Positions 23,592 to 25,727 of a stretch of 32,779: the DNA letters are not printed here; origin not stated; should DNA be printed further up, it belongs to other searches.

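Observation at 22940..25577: AT-rich three-gene islet as a candidate composite defence locus: UPF0175 antitoxin, DUF3368 PIN-like toxin and a 611-aa nuclease-like protein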

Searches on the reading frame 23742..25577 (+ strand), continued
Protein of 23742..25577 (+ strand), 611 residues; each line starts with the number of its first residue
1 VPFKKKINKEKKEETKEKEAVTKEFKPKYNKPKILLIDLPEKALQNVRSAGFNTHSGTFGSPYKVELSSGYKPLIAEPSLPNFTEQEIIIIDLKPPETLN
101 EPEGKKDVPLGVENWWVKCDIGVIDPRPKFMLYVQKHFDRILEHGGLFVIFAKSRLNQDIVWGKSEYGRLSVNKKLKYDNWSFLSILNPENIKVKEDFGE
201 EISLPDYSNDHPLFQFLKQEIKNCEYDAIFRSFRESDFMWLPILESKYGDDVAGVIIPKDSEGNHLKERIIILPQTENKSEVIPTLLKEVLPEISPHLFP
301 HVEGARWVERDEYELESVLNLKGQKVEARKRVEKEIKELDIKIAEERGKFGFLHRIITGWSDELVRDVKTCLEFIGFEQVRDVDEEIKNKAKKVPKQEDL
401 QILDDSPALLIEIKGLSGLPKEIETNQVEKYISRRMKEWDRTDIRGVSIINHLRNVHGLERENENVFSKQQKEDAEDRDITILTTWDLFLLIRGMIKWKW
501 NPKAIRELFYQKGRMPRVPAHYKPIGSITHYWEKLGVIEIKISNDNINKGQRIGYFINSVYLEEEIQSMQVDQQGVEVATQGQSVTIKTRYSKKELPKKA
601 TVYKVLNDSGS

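Call 31: fold_search(model_id=the predicted structure, library=pdb)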
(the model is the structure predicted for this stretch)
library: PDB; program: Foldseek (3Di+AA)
matches with E <= 10: 953; with E <= 0.001: 232
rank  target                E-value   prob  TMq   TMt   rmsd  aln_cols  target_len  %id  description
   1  6gaz_BC               7.4e-08  0.99  0.13  0.14  30.8       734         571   10  Unique features of mammalian mitochondrial translation initiation revealed by cryo-EM. This file contains the 28S rib (released 2018-08-08)
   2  1xb2_A                1.5e-06  1.00  0.12  0.20  19.4       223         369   11  Crystal Structure of Bos taurus mitochondrial Elongation Factor Tu/Ts Complex (released 2004-11-23)
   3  1d2e_A                2.4e-06  1.00  0.12  0.19  18.5       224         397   10  CRYSTAL STRUCTURE OF MITOCHONDRIAL EF-TU IN COMPLEX WITH GDP (released 1999-09-28)
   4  7vmx_B                3.0e-06  1.00  0.13  0.22  20.4       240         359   12  The Crystal Structure of EF-Tu and EF-Ts complex from Mycobacterium tuberculosis (released 2022-10-12)
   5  8v9l_x                5.7e-06  1.00  0.13  0.20  20.4       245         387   12  Cryo-EM structure of the Mycobacterium smegmatis 70S ribosome in complex with hibernation factor Msmeg1130 (Balon) and (released 2024-02-07)
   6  9hfo_7                6.4e-06  0.96  0.13  0.15  26.5       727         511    7  Translation-initiation state of human mitochondrial ribosome small subunit (State G) (released 2025-04-23)
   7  4he5                  6.8e-06  1.00  0.12  0.86   1.6        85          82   14  Crystal structure of the selenomethionine variant of the C-terminal domain of Geobacillus thermoleovorans putative U32 p (released 2012-11-14)
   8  9v5s_B                7.6e-06  1.00  0.13  0.20  18.1       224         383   13  Crystal structure of EF-Tu from Mycoplasma pneumoniae (released 2025-10-29)
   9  4n3n                  8.0e-06  1.00  0.13  0.13  15.7       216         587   10  Crystal structure of eukaryotic translation initiation factor eIF5B (517-1116) from Chaetomium thermophilum, apo form (released 2014-07-09)
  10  4pc2_B                9.0e-06  1.00  0.12  0.19  19.1       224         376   12  Elongation factor Tu:Ts complex with a bound GDP (released 2015-05-06)
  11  4b47                  9.0e-06  1.00  0.12  0.20  20.5       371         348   12  Bacterial translation initiation factor IF2 (1-363), complex with GDP at pH6.5 (released 2013-05-29)
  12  1efu_A                9.5e-06  1.00  0.12  0.20  18.8       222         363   11  ELONGATION FACTOR COMPLEX EF-TU/EF-TS FROM ESCHERICHIA COLI (released 1997-01-11)
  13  7vmc_A                9.5e-06  1.00  0.13  0.20  21.4       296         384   12  Crystal structure of EF-Tu/CdiA/CdiI (released 2022-03-30)
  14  4he6                  1.1e-05  1.00  0.12  0.78   1.5        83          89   16  Crystal structure of the C-terminal domain of Geobacillus thermoleovorans putative U32 peptidase (released 2012-11-14)
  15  4q7j_B                1.1e-05  1.00  0.13  0.21  19.2       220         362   12  Complex structure of viral RNA polymerase (released 2014-08-27)
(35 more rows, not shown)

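Call 41: search_protein_families(library=pfam, alignment_id=A3, max_evalue=0.0001)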
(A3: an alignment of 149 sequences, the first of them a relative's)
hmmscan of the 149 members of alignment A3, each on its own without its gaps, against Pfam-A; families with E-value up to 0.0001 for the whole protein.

A. member 1, L001:9207-9983:+ (258 aa): 0 families

B. families by the number of members that match (of 149 scanned): 130 families (the first 25 are shown)
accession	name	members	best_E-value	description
PF18766.7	SWI2_SNF2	6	5.8e-82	SWI2/SNF2 ATPase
PF01420.25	Methylase_S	6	4.7e-37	Type I restriction modification DNA specificity domain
PF22679.2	T1R_D3-like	6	1.5e-35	Type I restriction enzyme subunit R domain 3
PF04851.21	ResIII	6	4.2e-23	Type III restriction enzyme, res subunit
PF04313.20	HSDR_N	5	6.2e-54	Type I restriction enzyme R protein N terminus (HSDR_N)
PF11867.13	T1RH-like_C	4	5.5e-137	Type I restriction enzyme HindI endonuclease subunit-like, C-terminal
PF02384.22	N6_Mtase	3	2.5e-81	N-6 DNA Methylase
PF19101.5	DUF5788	3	3.6e-12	Family of unknown function (DUF5788)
PF00118.29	Cpn60_TCP1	2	1.4e-82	TCP-1/cpn60 chaperonin family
PF01863.23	YgjP-like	2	7.1e-60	YgjP-like, metallopeptidase domain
PF00902.23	TatC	2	7e-44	Sec-independent protein translocase protein (TatC)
PF03065.20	Glyco_hydro_57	2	2.4e-37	Glycosyl hydrolase family 57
PF08443.16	RimK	2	3.4e-33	RimK-like ATP-grasp domain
PF13472.12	Lipase_GDSL_2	2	8.7e-26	GDSL-like Lipase/Acylhydrolase family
PF00589.27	Phage_integrase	2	6.9e-25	Phage integrase family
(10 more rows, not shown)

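Call 42: search_protein_families(library=pfam, alignment_id=A4, max_evalue=0.0001)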
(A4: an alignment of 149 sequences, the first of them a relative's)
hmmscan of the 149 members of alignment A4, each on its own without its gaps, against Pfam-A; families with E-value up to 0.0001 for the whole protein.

A. member 1, L001:11753-12187:+ (144 aa): 3 families
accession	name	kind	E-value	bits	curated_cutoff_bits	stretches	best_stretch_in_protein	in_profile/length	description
PF08220.18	HTH_DeoR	-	2.2e-05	24.6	21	1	38-67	13-42/57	DeoR-like helix-turn-helix domain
PF01022.26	HTH_5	-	8e-05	22.9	22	0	28-68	6-44/47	Bacterial regulatory protein, arsR family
PF08279.18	HTH_11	-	9.6e-05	22.6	25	0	25-71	1-47/55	HTH domain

B. families by the number of members that match (of 149 scanned): 140 families (the first 25 are shown)
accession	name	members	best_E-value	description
PF11867.13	T1RH-like_C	3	2.1e-132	Type I restriction enzyme HindI endonuclease subunit-like, C-terminal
PF18766.7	SWI2_SNF2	3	1.1e-78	SWI2/SNF2 ATPase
PF04313.20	HSDR_N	3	1.1e-50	Type I restriction enzyme R protein N terminus (HSDR_N)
PF22679.2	T1R_D3-like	3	1.1e-21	Type I restriction enzyme subunit R domain 3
PF04851.21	ResIII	3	1.1e-20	Type III restriction enzyme, res subunit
PF18754.6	Nmad3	2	2.9e-53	Nucleotide modification associated domain 3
PF03602.21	Cons_hypoth95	2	3.2e-48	Conserved hypothetical protein 95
PF00072.30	Response_reg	2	1.3e-28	Response regulator receiver domain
PF00515.34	TPR_1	2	1.1e-26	Tetratricopeptide repeat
PF13414.12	TPR_11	2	5.4e-26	TPR repeat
PF07719.23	TPR_2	2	5.7e-26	Tetratricopeptide repeat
PF13576.12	Pentapeptide_3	2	2e-23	Pentapeptide repeats (9 copies)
PF04055.27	Radical_SAM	2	2.9e-23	Radical SAM superfamily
PF02661.23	Fic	2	1.8e-20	Fic/DOC family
PF01381.28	HTH_3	2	3.2e-15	Helix-turn-helix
PF03144.31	GTP_EFTU_D2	2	2.3e-08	Elongation factor Tu domain 2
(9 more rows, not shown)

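Call 43: predict_structure(alignment_id=A2)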
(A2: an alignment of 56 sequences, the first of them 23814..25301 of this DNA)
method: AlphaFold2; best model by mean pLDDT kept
length: 496 residues; sequences in the alignment: 56
mean_pLDDT: 87.8   pTM: 0.61
mean pLDDT of the five models: 87.8, 87.1, 86.6, 85.2, 85.1
residues with pLDDT >= 90: 287; 70-90: 164; 50-70: 41; < 50: 4
segments of 3 or more residues with pLDDT < 50: 433-436
pLDDT, mean of each block of 10 residues (from residue 1): 80 96 94 96 93 87 92 91 76 95 95 92 95 94 90 94 91 95 77 89 90 85 95 77 87 93 90 78 67 86 84 91 90 86 95 91 61 84 92 85 89 90 86 53 88 94 92 95 95 87
secondary structure, 60 per line:
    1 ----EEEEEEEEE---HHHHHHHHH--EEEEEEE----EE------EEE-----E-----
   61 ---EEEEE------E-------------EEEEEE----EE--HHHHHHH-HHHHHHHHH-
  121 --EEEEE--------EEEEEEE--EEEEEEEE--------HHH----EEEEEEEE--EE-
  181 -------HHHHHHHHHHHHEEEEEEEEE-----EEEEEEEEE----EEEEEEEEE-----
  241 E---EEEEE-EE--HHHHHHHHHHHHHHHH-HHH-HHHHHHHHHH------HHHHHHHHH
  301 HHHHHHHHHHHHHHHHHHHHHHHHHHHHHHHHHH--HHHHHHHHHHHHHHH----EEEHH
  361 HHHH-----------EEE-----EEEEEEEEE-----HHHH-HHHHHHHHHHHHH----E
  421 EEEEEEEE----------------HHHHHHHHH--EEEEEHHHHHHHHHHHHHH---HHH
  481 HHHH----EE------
elements in order: E5-13 H17-25 E28-34 E47-49 E64-68 E89-94 H103-109 H111-119 E123-127 E136-142 E145-152 E168-175 H188-199 E200-208 E214-222 E227-235 E245-249 H255-270 H276-285 H292-334 H337-351 E356-358 H359-364 E376-378 E384-392 H398-401 H403-415 E420-428 H445-453 E456-460 H461-474 H478-484

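Call 45: search_protein_families(library=padloc, alignment_id=A3, max_evalue=0.00001)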
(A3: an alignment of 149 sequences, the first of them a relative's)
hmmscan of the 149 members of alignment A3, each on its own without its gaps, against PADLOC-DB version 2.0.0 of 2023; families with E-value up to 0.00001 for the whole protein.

A. member 1, L001:9207-9983:+ (258 aa): 0 families

B. families by the number of members that match (of 149 scanned): 350 families (the first 25 are shown)
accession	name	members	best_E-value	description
PDLC03019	MTase_I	8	5.4e-105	Type I methyltransferase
PDLC03040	REase_I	6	0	Type I restriction enzyme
PDLC03044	REase_I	6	0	Type I restriction enzyme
PDLC03066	Specificity_I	6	2.3e-130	Type I specificity subunit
PDLC03041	REase_I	6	4.1e-101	Type I restriction enzyme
PDLC03068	Specificity_I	6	1.2e-88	Type I specificity subunit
PDLC03089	Specificity_I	6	4.6e-86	Type I specificity subunit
PDLC03154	Specificity_I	6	2.7e-81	Type I specificity subunit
PDLC03099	Specificity_I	6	1.8e-79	Type I specificity subunit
PDLC03092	Specificity_I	6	3.7e-73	Type I specificity subunit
PDLC03168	Specificity_I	6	4.4e-69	Type I specificity subunit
PDLC03136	Specificity_I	6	8.1e-65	Type I specificity subunit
PDLC03048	REase_I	6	3.3e-63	Type I restriction enzyme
PDLC03063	Specificity_I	6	6.3e-63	Type I specificity subunit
PDLC03086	Specificity_I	6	3.3e-61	Type I specificity subunit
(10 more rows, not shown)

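Call 46: search_protein_families(library=padloc, alignment_id=A4, max_evalue=0.00001)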
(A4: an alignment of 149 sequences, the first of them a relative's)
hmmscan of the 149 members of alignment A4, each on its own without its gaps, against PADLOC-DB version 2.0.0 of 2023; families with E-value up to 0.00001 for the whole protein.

A. member 1, L001:11753-12187:+ (144 aa): 0 families

B. families by the number of members that match (of 149 scanned): 140 families (the first 25 are shown)
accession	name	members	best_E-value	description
PDLC03040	REase_I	3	0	Type I restriction enzyme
PDLC03044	REase_I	3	2e-82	Type I restriction enzyme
PDLC03041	REase_I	3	4e-74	Type I restriction enzyme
PDLC03048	REase_I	3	3.2e-58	Type I restriction enzyme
PDLC03046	REase_I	3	1.9e-22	Type I restriction enzyme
PDLC03045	REase_I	3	2.7e-20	Type I restriction enzyme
PDLC03043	REase_I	3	1.8e-08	Type I restriction enzyme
PDLC03963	SoFic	2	5.3e-122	-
PDLC04836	PDC-S04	2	5.7e-25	-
PDLC04837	PDC-S04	2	1.2e-23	-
PDLC04840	PDC-S04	2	5.8e-21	-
PDLC04966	PDC-S24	2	1e-17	-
PDLC02926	HTH_VI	2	5.4e-10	-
PDLC04142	capH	2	8e-10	capH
PDLC04839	PDC-S04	2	9.2e-10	-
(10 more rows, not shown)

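Call 47: fold_search(model_id=the predicted structure, library=pdb)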
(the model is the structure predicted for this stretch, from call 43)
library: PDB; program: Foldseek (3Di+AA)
matches with E <= 10: 687; with E <= 0.001: 0
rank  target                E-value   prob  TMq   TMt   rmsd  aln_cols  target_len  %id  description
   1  2p14                  1.5e-02  1.00  0.21  0.49   4.8       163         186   13  Crystal structure of small subunit (R.BspD6I2) of the heterodimeric restriction endonuclease R.BspD6I (released 2008-03-11)
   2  1wtd_B                1.5e-02  0.77  0.14  0.23  10.1       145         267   16  Crystal structure of type II restrcition endonuclease, EcoO109I DNA-free form (released 2004-12-14)
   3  3fij_C                2.5e-02  0.77  0.22  0.44  14.6       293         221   10  Crystal structure of a uncharacterized protein lin1909 (released 2009-01-13)
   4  3fij_D                2.8e-02  0.72  0.22  0.43  12.5       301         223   10  Crystal structure of a uncharacterized protein lin1909 (released 2009-01-13)
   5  5liq_B                4.6e-02  0.97  0.17  0.15   4.6       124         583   17  The structure of C160S,C508S,C578S mutant of Nt.BspD6I nicking endonuclease at 0.185 nm resolution . (released 2017-08-02)
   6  7eww_A                7.4e-02  0.30  0.10  0.20  10.4       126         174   17  Crystal structure of Ebinur Lake virus cap snatching endonuclease (N52A mutant) (released 2022-01-26)
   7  7ex6_B                9.4e-02  0.60  0.11  0.28  10.5       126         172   17  Crystal structure of Ebinur Lake virus cap snatching endonuclease in complex with inhibitor 11 (released 2022-02-16)
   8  7ex6_D                9.4e-02  0.57  0.11  0.27  10.6       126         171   17  Crystal structure of Ebinur Lake virus cap snatching endonuclease in complex with inhibitor 11 (released 2022-02-16)
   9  3r75_A                1.6e-01  0.30  0.20  0.16  12.5       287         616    9  Crystal structure of 2-amino-2-desoxyisochorismate synthase (ADIC) synthase PhzE from Burkholderia lata 383 in complex (released 2011-03-30)
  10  7ewu_D                1.9e-01  0.51  0.11  0.27  10.3       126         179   17  Crystal structure of Ebinur Lake virus cap snatching endonuclease (WT) (released 2022-01-26)
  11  7ex0_A                1.9e-01  0.44  0.12  0.27  10.0       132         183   17  Crystal structure of Ebinur Lake virus cap snatching endonuclease (K108A mutant) (released 2022-01-26)
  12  7ewy_A                1.9e-01  0.23  0.09  0.22  10.7       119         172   18  Crystal structure of Ebinur Lake virus cap snatching endonuclease (D79A mutant) (released 2022-01-26)
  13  6klc                  1.9e-01  0.11  0.11  0.05  15.3       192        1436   13  Structure of apo Lassa virus polymerase (released 2020-03-18)
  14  7ewy_D                2.0e-01  0.30  0.11  0.26  10.7       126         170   15  Crystal structure of Ebinur Lake virus cap snatching endonuclease (D79A mutant) (released 2022-01-26)
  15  7eww_B                2.2e-01  0.41  0.12  0.29   9.7       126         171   17  Crystal structure of Ebinur Lake virus cap snatching endonuclease (N52A mutant) (released 2022-01-26)
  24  3fij_G                3.1e-01  0.28  0.22  0.43  14.6       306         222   10  Crystal structure of a uncharacterized protein lin1909 (released 2009-01-13)
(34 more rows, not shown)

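Call 53: find_encoding_contigs(protein=P0013, flank=6000, max_places=1)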
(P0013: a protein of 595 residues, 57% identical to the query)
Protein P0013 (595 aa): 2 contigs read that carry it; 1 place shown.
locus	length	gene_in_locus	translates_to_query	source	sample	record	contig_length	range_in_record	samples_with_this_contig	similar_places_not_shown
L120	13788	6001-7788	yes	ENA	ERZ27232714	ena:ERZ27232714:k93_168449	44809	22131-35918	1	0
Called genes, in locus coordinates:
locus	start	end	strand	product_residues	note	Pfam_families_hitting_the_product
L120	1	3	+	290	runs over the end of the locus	PF01925:TauE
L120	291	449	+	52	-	-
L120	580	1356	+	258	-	PF04055:Radical_SAM, PF13186:SPASM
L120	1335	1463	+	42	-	-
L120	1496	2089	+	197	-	-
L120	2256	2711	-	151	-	PF00583:Acetyltransf_1, PF13673:Acetyltransf_10, PF13508:Acetyltransf_7, PF08445:FR47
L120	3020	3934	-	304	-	PF13353:Fer4_12, PF04055:Radical_SAM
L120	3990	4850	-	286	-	PF13353:Fer4_12, PF04055:Radical_SAM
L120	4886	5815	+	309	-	PF14397:ATPgrasp_ST (faint), PF02655:ATP-grasp_3, PF08443:RimK, PF02955:GSH-S_ATP, PF14398:ATPgrasp_YheCD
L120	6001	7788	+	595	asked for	-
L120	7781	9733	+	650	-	PF00932:LTD, PF11495:TrmB_EBD_N (faint), PF13091:PLDc_2, PF00614:PLDc (faint), PF13091:PLDc_2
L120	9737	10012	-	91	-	-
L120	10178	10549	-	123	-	-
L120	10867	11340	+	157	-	PF09897:DUF2124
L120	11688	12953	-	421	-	PF12706:Lactamase_B_2 (weak), PF10996:Beta-Casp, PF07521:RMMBL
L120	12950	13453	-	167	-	PF01015:Ribosomal_S3Ae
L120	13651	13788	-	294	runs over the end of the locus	PF13507:GATase_5, PF00117:GATase (faint), PF01965:DJ-1_PfpI (weak), PF07685:GATase_3 (weak)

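Call 54: find_encoding_contigs(protein=P0025, flank=6000, max_places=1)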
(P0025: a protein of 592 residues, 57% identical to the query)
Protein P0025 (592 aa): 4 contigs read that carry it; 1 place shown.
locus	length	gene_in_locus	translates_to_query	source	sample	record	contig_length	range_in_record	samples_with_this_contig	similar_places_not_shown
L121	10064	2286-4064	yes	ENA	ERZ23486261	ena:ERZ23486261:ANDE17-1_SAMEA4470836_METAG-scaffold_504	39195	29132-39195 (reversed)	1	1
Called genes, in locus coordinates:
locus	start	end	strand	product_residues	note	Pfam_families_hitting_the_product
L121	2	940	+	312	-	?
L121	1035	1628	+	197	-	-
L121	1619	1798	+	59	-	-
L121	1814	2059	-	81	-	PF19288:CofH_C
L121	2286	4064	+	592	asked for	-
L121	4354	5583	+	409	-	PF13510:Fer2_4, PF04055:Radical_SAM, PF13353:Fer4_12 (weak)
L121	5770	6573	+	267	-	PF00891:Methyltransf_2 (weak), PF13489:Methyltransf_23, PF01209:Ubie_methyltran, PF13847:Methyltransf_31, PF02390:Methyltransf_4, PF08241:Methyltransf_11, PF08242:Methyltransf_12, PF13649:Methyltransf_25, +2 more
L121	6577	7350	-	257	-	PF00005:ABC_tran, PF13304:AAA_21 (faint)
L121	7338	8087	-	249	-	PF00528:BPD_transp_1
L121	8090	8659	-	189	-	PF02621:VitK2_biosynth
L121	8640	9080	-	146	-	-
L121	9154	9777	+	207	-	-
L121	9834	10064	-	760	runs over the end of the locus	-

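Call 55: find_encoding_contigs(protein=P0120, flank=6000, max_places=1)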
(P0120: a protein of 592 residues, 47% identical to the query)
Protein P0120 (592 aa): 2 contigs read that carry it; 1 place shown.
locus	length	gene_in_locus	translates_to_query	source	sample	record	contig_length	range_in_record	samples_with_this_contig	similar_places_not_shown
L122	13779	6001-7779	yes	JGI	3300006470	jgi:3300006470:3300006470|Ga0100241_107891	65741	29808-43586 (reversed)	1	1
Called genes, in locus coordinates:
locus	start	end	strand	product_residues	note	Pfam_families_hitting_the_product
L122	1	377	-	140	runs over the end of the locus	-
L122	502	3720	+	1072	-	PF20464:MmeI_N (weak), PF02384:N6_Mtase, PF20473:MmeI_Mtase, PF07669:Eco57I, PF12950:TaqI_C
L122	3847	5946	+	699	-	PF02463:SMC_N (faint), PF13175:AAA_15, PF13304:AAA_21, PF20469:OLD-like_TOPRIM (faint)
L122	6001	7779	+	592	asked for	-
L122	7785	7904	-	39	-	-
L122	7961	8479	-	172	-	-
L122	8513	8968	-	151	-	-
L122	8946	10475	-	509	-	-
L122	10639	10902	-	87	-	-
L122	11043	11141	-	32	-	-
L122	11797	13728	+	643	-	PF16177:ACAS_N, PF00501:AMP-binding, PF13193:AMP-binding_C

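Call 56: search_protein_families(library=pfam, alignment_id=A1, max_evalue=0.05)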
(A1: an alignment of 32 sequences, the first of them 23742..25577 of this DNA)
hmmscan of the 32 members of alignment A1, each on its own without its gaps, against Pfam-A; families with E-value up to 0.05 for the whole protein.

A. member 1, window:23742-25577:+ (611 aa): 0 families

B. families by the number of members that match (of 32 scanned): 8 families
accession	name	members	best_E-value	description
PF03144.31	GTP_EFTU_D2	3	0.0061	Elongation factor Tu domain 2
PF14884.11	EFF-AFF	1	0.002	Type I membrane glycoproteins cell-cell fusogen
PF11123.14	DNA_Packaging_2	1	0.0078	DNA packaging protein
PF14578.12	GTP_EFTU_D4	1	0.025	Elongation factor Tu domain 4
PF04363.17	DUF496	1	0.028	Protein of unknown function (DUF496)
PF25804.1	SYNE3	1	0.031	Nesprin-3 domain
PF13338.12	AbiEi_4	1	0.035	Transcriptional regulator, AbiEi antitoxin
PF13588.12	HSDR_N_2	1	0.046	Type I restriction enzyme R protein N terminus (HSDR_N)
